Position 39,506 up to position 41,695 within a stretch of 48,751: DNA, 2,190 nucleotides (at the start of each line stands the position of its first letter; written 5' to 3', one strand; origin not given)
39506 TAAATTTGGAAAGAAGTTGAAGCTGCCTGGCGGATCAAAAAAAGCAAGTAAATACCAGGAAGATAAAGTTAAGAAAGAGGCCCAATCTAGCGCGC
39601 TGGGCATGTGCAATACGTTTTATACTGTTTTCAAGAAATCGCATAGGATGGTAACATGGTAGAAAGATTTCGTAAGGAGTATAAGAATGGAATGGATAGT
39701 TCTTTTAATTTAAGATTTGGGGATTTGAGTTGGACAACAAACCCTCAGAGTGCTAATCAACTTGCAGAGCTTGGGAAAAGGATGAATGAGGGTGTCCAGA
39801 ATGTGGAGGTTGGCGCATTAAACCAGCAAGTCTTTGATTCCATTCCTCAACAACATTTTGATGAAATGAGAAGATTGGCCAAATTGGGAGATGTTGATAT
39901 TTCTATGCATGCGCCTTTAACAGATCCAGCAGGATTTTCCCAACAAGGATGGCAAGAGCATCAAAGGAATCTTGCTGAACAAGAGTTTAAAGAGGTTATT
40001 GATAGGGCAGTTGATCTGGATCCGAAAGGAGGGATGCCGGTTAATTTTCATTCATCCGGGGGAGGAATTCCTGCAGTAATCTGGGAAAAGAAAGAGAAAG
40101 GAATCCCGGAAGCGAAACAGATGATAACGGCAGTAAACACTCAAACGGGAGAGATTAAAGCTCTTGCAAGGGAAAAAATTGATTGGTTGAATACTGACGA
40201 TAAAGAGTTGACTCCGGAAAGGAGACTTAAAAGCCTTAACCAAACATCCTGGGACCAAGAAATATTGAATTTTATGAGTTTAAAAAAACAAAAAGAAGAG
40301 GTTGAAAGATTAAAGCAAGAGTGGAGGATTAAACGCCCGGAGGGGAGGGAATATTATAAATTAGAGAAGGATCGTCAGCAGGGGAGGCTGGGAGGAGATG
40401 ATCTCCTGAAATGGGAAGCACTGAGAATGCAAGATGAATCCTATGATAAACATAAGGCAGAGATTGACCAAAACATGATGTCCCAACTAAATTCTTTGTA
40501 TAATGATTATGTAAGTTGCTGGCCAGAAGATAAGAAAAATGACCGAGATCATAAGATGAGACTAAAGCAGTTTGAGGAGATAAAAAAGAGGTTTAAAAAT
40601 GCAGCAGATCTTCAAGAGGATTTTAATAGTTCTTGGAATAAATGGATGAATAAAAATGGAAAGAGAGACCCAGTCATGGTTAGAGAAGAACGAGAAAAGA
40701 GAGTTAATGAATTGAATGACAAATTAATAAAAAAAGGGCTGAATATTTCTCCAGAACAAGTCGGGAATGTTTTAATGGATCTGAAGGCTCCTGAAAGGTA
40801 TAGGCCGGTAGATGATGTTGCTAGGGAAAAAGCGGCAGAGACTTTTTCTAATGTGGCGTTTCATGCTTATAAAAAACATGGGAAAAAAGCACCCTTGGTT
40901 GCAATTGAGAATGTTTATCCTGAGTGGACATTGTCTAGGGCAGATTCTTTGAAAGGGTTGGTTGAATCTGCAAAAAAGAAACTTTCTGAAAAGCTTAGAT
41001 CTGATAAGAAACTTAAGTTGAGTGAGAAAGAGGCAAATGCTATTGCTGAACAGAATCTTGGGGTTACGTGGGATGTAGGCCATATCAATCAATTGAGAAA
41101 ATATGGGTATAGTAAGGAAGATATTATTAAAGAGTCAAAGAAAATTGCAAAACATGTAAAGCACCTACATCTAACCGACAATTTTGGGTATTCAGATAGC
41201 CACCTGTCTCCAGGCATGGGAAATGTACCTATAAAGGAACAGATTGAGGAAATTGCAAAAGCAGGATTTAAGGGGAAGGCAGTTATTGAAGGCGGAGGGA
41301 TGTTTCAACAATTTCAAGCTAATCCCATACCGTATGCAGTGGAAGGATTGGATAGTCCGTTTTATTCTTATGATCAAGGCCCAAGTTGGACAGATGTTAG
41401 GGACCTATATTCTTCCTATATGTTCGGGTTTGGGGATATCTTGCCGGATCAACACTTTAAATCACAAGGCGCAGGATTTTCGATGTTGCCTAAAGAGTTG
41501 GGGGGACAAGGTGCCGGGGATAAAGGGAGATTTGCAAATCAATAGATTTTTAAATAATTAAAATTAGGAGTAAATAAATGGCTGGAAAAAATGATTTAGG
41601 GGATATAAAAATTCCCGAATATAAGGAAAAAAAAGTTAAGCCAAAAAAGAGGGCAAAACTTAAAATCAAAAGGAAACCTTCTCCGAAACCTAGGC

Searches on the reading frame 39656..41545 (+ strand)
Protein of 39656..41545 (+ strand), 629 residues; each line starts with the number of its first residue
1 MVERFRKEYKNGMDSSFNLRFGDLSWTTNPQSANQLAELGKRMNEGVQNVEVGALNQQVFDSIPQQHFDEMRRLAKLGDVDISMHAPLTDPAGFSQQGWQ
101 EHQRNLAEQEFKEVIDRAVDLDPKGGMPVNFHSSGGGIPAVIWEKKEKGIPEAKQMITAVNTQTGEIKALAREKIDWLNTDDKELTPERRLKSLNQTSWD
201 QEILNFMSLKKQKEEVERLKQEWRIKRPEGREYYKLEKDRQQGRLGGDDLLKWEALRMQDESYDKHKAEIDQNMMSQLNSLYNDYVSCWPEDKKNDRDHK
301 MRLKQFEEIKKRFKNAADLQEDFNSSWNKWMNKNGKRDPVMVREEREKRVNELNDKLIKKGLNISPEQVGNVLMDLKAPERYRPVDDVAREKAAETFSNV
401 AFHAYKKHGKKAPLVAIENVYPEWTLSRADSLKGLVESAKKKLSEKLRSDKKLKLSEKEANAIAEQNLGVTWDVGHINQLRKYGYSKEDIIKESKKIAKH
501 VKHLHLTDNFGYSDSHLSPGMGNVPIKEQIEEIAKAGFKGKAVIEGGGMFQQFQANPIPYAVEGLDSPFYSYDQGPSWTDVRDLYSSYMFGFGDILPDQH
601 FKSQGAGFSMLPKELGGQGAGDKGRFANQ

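Call 71: search_protein_families(library=pfam, proteins=[window:39656-41545:+], max_evalue=0.01)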
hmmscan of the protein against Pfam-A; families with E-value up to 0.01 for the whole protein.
window:39656-41545:+ (629 aa): 2 families
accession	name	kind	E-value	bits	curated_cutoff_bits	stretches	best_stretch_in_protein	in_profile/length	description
PF01261.30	AP_endonuc_2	-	5.9e-13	49.5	31.1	1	462-545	147-228/249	Xylose isomerase-like TIM barrel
PF20002.4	fvmX3-analog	-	0.007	16.9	27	0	338-395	26-81/89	FtsH ternary system domain X3-analog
